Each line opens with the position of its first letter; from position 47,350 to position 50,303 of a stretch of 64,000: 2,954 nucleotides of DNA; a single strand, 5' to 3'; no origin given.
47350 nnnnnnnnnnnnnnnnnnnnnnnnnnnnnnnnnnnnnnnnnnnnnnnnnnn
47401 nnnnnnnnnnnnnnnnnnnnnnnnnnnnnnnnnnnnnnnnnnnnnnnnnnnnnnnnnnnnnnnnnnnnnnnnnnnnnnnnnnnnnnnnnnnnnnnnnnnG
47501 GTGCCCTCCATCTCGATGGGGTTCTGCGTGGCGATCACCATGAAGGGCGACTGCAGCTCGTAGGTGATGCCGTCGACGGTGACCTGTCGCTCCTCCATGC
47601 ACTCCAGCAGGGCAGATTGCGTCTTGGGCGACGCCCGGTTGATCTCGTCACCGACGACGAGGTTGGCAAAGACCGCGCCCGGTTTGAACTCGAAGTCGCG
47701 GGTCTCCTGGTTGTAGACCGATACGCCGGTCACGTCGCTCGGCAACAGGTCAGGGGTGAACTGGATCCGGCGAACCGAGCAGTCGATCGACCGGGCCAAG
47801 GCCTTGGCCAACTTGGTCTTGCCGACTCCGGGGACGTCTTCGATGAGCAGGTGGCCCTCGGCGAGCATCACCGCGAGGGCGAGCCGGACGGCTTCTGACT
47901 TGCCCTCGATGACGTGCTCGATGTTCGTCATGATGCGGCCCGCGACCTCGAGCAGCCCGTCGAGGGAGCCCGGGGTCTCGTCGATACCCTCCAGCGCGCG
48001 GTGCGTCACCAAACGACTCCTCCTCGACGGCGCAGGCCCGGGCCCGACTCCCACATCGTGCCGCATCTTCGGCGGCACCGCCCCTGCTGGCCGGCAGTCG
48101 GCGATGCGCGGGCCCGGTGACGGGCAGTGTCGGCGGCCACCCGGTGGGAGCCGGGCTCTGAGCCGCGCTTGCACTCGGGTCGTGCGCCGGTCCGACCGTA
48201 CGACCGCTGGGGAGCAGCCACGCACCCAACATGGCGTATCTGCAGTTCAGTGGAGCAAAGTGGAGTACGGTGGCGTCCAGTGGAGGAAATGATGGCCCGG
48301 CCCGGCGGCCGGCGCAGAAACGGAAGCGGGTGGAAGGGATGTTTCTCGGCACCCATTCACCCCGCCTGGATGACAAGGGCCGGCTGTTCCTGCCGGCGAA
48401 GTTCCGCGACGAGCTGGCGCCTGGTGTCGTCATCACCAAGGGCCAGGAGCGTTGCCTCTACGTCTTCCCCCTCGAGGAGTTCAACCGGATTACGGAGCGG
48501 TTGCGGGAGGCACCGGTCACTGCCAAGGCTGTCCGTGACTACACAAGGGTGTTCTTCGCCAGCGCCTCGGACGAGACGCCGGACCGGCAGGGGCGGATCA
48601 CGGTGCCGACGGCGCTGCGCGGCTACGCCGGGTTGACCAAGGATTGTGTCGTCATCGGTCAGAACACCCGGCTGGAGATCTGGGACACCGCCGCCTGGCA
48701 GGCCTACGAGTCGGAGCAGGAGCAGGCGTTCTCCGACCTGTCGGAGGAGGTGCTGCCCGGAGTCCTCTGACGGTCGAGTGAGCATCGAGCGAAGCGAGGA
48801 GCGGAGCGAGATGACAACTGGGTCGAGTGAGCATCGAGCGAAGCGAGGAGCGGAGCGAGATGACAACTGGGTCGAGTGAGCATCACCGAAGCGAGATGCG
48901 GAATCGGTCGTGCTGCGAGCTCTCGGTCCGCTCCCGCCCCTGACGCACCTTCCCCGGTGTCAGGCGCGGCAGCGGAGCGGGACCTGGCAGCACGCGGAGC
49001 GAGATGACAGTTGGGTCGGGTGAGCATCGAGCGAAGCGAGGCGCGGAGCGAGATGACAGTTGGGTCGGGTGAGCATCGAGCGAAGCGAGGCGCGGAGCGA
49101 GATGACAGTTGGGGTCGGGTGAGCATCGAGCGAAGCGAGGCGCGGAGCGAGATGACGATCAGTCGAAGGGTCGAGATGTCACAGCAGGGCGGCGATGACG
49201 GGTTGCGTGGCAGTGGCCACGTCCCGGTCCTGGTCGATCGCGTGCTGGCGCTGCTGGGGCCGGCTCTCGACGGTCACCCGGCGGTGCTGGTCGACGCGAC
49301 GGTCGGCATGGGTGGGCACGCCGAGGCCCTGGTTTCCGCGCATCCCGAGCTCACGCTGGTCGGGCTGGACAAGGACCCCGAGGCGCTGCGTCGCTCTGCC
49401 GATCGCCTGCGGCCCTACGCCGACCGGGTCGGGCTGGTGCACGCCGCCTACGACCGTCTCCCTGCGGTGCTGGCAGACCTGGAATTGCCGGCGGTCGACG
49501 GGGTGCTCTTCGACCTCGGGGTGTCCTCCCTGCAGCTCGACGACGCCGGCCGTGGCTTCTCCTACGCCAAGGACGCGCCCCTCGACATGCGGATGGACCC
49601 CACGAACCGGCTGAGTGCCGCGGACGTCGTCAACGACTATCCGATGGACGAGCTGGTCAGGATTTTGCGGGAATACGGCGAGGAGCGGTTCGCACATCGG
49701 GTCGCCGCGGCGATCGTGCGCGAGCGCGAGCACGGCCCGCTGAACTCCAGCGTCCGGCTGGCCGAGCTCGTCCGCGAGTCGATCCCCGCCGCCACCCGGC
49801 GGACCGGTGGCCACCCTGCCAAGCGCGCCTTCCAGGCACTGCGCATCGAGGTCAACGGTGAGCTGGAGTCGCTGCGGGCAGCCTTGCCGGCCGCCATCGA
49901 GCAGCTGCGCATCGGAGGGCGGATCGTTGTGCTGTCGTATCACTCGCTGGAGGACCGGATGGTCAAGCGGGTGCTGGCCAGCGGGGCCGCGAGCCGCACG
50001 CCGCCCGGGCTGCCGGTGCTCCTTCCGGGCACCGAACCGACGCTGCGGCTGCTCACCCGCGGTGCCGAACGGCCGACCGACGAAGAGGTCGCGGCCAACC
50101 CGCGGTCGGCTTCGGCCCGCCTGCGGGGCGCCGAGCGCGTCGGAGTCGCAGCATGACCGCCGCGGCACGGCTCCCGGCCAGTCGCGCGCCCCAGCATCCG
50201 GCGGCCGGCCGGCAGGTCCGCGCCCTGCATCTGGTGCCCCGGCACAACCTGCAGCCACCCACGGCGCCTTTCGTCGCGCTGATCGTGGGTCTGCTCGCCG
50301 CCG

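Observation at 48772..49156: Two arrays of a 49-bp MIRU-like repeat fill the mraZ-rsmH spacer inside the dcw operon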

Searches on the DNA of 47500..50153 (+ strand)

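Call 6: search_rna_families(source=window, start=47500, end=50000, threshold=evalue, max_evalue=10)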
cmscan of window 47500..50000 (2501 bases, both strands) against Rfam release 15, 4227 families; matches with E-value up to 10: 6.
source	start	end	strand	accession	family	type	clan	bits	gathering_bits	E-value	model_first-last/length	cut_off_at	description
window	48902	49005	+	RF01746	mraW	Cis-reg;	-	61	50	6.1e-12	1-107/107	no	mraW RNA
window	48898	49001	-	RF01746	mraW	Cis-reg;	-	23.3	50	0.087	1-107/107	no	mraW RNA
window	48634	48661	-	RF00603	SNORD23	Gene; snRNA; snoRNA; CD-box;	-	19.7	64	0.51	1-110/110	no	Small nucleolar RNA SNORD23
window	48378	48462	-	RF03542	Flavi_ISFV_repeat_Ra_Rb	Cis-reg;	CL00131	17.6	50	9.4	1-100/100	no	Insect-Specific Flavivirus 3' UTR repeats Ra and Rb elements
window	47747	47859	+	RF01872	MEG3_2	Gene; lncRNA;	-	15.5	60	7.3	1-105/105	no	Maternally expressed 3 conserved region 2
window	49147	49204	+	RF01134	sR30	Gene; snRNA; snoRNA; CD-box;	-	11.9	38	9.1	1-57/57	no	Small nucleolar RNA sR30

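Call 8: search_rna_families(source=window, start=48700, end=49250, threshold=evalue, max_evalue=1, show_alignments=2)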
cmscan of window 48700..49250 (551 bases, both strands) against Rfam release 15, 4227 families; matches with E-value up to 1: 4.
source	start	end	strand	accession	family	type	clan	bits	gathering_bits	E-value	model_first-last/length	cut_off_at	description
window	48902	49005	+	RF01746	mraW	Cis-reg;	-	61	50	1.3e-12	1-107/107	no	mraW RNA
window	48898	49001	-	RF01746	mraW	Cis-reg;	-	23.3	50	0.019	1-107/107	no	mraW RNA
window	48908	48995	+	RF04159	MIR1437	Gene; miRNA;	-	20.4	168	0.49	1-192/192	no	MIR1437 microRNA precursor family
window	48911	48992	-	RF04104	MIR918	Gene; miRNA;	-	19.4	268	0.4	1-265/265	no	MIR918 microRNA precursor family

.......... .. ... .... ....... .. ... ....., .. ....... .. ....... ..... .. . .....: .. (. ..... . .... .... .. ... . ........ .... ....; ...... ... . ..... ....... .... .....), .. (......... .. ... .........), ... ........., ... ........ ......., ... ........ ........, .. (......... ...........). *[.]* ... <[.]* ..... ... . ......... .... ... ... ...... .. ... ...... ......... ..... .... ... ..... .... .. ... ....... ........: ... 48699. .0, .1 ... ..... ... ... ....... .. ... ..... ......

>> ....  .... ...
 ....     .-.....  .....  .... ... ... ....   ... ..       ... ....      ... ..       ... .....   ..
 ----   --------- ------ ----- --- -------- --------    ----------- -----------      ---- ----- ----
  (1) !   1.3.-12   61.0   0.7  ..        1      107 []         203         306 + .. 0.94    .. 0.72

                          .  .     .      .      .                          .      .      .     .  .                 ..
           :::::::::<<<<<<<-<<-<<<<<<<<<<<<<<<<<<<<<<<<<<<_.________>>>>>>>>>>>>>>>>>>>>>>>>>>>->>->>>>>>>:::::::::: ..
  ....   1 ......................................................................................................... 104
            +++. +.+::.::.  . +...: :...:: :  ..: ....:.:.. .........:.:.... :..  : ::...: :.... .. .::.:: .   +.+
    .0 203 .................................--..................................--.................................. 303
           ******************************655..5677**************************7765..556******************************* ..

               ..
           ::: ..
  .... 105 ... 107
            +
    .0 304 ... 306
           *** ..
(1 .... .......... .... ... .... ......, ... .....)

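Call 46: search_rna_families(sources=[L001, L003, L005, L008], threshold=gathering)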
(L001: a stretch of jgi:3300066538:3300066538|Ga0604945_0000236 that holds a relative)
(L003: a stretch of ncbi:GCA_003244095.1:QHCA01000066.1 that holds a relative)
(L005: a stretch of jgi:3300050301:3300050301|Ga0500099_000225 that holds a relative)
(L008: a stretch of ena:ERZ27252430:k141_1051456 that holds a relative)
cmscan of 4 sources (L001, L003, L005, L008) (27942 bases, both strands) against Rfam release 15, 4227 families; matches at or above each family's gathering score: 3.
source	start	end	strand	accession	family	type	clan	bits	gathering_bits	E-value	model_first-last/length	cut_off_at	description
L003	2870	2971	+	RF01746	mraW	Cis-reg;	-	58.5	50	3.3e-10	1-107/107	no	mraW RNA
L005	2897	2999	+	RF01746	mraW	Cis-reg;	-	56.2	50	1.4e-09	1-107/107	no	mraW RNA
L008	2861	2970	+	RF01746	mraW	Cis-reg;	-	53.4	50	7.6e-09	1-107/107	no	mraW RNA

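Call 54: search_dna_similar(query=window:48772-48869:+, collection=plasmids, mode=distant, max_evalue=0.001, max_rows=15)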
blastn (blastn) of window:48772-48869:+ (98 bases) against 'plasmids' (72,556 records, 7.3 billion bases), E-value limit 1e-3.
No match.

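Call 73: search_dna_similar(query=window:48772-48869:+, collection=phages, mode=distant, max_evalue=0.001, max_rows=10)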
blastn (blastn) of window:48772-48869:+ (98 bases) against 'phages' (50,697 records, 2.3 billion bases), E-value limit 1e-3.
No match.
